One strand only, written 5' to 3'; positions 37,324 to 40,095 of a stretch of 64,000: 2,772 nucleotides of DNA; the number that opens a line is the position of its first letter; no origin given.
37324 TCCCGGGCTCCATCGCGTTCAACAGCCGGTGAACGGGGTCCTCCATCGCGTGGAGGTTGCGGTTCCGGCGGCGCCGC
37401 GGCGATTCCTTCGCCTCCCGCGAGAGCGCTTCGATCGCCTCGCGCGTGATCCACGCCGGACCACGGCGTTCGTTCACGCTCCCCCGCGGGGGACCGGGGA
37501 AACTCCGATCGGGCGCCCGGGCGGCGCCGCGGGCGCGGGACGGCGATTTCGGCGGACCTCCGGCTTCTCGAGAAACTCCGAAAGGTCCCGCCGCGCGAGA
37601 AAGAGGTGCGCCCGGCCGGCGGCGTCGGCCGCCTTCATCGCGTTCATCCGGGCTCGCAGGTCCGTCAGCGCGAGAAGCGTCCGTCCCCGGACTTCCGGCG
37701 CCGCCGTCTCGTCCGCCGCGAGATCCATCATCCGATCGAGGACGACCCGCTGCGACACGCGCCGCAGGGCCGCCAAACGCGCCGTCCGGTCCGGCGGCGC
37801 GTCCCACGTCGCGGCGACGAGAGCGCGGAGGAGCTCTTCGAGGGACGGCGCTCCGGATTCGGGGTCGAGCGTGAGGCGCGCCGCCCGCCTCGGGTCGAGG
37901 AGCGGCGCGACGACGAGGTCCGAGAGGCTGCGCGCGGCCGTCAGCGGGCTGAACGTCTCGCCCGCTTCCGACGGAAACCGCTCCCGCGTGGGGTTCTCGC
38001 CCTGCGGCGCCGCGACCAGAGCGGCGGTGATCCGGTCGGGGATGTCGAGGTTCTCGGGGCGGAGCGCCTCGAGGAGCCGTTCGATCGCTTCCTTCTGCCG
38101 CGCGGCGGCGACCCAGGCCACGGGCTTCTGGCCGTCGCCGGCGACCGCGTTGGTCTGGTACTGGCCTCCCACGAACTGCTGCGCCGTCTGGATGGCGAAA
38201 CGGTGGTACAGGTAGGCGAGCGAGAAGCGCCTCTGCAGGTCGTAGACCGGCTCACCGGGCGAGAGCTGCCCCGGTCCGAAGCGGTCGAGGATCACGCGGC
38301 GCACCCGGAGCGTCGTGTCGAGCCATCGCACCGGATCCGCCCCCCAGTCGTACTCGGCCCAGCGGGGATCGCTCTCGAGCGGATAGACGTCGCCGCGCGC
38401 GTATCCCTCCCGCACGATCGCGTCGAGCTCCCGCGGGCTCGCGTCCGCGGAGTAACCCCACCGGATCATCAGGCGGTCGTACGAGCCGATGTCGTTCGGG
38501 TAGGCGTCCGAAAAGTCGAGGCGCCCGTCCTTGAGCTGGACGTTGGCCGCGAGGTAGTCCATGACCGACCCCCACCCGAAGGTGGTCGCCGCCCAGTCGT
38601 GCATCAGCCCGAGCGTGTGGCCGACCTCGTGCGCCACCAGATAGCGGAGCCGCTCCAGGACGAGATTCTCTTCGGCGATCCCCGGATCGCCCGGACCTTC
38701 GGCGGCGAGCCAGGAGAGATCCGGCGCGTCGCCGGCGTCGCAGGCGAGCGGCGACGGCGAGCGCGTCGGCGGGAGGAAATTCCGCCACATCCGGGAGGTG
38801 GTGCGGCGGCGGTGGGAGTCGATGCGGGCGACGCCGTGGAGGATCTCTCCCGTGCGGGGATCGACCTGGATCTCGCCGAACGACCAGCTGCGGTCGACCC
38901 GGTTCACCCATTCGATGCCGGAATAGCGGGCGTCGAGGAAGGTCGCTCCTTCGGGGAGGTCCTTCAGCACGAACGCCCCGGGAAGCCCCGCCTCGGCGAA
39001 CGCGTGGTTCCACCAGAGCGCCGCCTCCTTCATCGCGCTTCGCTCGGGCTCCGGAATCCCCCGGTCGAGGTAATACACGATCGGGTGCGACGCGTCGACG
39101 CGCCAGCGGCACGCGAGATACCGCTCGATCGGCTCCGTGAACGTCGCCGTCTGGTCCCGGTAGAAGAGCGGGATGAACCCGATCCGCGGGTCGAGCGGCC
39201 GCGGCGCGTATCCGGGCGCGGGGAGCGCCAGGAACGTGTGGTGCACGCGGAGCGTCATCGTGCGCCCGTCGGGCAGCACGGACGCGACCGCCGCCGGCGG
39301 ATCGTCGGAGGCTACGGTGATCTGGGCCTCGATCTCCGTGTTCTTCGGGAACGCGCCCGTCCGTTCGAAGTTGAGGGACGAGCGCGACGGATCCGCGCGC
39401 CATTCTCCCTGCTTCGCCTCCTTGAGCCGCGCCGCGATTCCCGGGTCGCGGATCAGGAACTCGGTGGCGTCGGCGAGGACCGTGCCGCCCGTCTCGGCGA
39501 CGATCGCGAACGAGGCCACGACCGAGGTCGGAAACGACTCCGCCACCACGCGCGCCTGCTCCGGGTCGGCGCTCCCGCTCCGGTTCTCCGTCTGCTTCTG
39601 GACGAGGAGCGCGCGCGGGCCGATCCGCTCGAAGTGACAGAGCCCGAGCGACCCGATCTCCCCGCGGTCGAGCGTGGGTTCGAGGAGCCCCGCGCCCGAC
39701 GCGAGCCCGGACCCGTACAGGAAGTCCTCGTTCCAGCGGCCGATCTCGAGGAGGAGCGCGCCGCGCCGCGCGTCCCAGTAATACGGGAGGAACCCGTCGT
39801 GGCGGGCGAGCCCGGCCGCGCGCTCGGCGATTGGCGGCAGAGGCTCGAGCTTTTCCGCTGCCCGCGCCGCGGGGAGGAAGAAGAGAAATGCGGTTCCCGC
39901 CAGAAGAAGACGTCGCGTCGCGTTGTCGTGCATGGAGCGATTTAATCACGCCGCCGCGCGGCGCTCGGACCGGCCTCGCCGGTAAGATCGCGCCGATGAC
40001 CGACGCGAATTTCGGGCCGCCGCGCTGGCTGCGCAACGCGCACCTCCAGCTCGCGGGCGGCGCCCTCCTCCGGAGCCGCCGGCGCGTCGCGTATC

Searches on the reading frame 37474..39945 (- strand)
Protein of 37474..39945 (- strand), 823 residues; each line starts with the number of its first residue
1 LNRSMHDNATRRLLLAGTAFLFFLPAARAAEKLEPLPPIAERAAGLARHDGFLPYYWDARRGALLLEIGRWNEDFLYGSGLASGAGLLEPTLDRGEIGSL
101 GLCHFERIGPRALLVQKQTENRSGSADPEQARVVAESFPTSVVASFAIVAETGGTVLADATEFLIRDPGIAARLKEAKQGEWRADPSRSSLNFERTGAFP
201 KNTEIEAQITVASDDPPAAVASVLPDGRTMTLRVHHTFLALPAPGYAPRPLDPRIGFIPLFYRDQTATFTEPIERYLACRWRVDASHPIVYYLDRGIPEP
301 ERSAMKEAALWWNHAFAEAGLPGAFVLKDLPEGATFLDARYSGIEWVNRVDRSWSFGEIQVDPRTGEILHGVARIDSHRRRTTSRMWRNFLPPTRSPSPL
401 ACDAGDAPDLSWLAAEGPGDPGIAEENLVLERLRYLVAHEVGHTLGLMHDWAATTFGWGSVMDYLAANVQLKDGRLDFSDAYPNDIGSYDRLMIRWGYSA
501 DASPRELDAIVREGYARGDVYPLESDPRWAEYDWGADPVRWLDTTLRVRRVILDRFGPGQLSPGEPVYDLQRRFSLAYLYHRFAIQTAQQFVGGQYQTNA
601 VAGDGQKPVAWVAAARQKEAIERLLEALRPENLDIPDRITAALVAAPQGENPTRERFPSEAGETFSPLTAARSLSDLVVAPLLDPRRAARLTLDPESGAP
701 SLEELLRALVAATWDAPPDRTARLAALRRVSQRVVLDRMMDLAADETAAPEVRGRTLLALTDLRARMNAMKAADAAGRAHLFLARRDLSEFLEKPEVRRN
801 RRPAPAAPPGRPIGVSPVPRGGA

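Call 67: search_protein_families(library=pfam, proteins=[window:37474-39945:-], max_evalue=0.001)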
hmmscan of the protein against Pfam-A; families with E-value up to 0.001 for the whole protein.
window:37474-39945:- (823 aa): 2 families
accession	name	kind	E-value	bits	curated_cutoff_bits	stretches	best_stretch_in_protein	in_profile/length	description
PF16313.11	DUF4953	-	1.3e-49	169.6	24.2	1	425-716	5-312/316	Met-zincin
PF17148.9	DUF5117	-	2.5e-24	86.6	27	1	101-283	7-186/189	Domain of unknown function (DUF5117)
